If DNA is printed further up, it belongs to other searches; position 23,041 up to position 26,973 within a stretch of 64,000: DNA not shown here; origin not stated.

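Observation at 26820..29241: Sigma54 regulon in miniature: GAF-bEBP, 31-bp palindrome, -24/-12 promoter, wHTH gene and T9SS cargo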

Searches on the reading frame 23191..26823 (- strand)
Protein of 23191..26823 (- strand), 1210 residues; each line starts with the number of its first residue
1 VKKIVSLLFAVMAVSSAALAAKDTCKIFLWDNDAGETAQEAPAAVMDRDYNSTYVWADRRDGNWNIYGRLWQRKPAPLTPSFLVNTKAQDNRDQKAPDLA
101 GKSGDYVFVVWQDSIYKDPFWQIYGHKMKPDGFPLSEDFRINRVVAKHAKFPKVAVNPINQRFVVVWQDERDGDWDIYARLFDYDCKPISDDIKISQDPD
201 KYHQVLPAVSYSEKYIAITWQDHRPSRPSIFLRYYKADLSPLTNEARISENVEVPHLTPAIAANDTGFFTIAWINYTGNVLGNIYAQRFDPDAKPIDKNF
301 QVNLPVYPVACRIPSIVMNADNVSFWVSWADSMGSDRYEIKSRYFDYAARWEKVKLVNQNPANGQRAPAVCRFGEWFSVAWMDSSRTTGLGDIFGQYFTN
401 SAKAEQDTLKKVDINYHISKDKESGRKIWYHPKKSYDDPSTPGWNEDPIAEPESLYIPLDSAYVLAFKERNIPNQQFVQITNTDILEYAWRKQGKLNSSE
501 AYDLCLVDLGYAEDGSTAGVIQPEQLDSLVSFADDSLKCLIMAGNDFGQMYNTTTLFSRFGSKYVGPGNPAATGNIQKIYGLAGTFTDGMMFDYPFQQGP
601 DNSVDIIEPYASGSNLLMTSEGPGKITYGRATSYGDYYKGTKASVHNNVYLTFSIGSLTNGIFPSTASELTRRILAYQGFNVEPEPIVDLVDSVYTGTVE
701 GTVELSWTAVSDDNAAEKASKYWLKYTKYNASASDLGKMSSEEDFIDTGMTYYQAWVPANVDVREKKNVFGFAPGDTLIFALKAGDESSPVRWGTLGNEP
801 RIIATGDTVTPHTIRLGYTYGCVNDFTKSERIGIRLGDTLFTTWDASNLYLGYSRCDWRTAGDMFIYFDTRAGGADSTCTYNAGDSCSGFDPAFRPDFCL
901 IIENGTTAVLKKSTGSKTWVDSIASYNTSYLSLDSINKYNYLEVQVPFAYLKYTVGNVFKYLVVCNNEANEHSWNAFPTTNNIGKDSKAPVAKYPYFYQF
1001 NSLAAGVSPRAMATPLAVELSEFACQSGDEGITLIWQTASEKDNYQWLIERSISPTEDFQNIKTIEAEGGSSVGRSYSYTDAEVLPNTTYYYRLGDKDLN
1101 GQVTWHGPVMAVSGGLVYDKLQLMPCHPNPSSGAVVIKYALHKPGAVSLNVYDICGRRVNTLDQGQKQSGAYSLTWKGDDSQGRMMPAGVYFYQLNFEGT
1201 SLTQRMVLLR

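Call 4: search_protein_families(library=pfam, proteins=[window:23191-26823:-], max_evalue=0.01)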
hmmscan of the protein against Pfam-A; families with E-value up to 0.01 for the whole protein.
window:23191-26823:- (1210 aa): 4 families
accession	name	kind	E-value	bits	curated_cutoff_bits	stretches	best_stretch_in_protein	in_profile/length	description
PF13860.13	FlgD_ig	-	4.5e-10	39.8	27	1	1142-1194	19-72/79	FlgD Ig-like domain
PF18962.6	Por_Secre_tail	-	0.00011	22.9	27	1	1128-1207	3-74/75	Secretion system C-terminal sorting domain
PF13585.12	CHU_C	-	0.00012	22.6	27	1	1146-1200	28-76/86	CHU_C Type IX secretion signal domain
PF16656.11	Pur_ac_phosph_N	-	0.0096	16.9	30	1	1031-1098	14-82/93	Purple acid Phosphatase, N-terminal domain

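Call 29: search_protein_families(library=ncbifam, proteins=[window:23191-26823:-], max_evalue=0.01)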
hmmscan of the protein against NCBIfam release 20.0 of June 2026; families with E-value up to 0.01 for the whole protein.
window:23191-26823:- (1210 aa): 7 families
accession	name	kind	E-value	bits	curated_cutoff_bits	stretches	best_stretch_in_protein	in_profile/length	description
TIGR04183.1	Por_Secre_tail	domain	5.8e-08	32.6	23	1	1128-1207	3-70/72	T9SS type A sorting domain-containing protein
TIGR04275.1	beta_prop_Msarc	repeat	6e-07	29.1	85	1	165-179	21-35/40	beta-propeller repeat protein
NF005176.1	PRK06655.1-1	equivalog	1.9e-06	28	230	1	1146-1196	98-148/197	flagellar hook assembly protein FlgD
NF033707.1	T9SS_sortase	equivalog_domain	1.1e-05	23.2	420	1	1126-1199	1001-1079/1095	type IX secretion system sortase PorU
NF038113.1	T9SSA_dep_M36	equivalog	0.00026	19.3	885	1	1124-1207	793-867/869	T9SS-dependent M36 family metallopeptidase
NF009277.0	PRK12634.1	equivalog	0.00083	19.5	333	1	1140-1192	117-169/221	flagellar basal body rod modification protein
NF009276.0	PRK12633.1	equivalog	0.0059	16.4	383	0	1146-1193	130-177/234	flagellar basal body rod modification protein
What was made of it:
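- On T9SS type A cargo: TIGR04183 scores 32.6 against a cut-off of 23 (call 29).
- On Winged-helix transcription factor (MarR/ArsR-like): No Pfam or NCBIfam hit reaches threshold (calls 4, 29).
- Checked: Matches the T9SS type A sorting domain TIGR04183 at 32.6 bits, cut-off 23 (call 29).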

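Call 45: search_solved_structures(query=window:23191-26823:-, max_evalue=0.01)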
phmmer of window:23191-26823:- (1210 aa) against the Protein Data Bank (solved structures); distinct sequences matched with E-value up to 0.01: 1.
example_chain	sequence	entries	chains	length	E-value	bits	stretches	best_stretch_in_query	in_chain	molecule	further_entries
3osv_A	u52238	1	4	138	2e-06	29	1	1146-1195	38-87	Flagellar basal-body rod modification protein FlgD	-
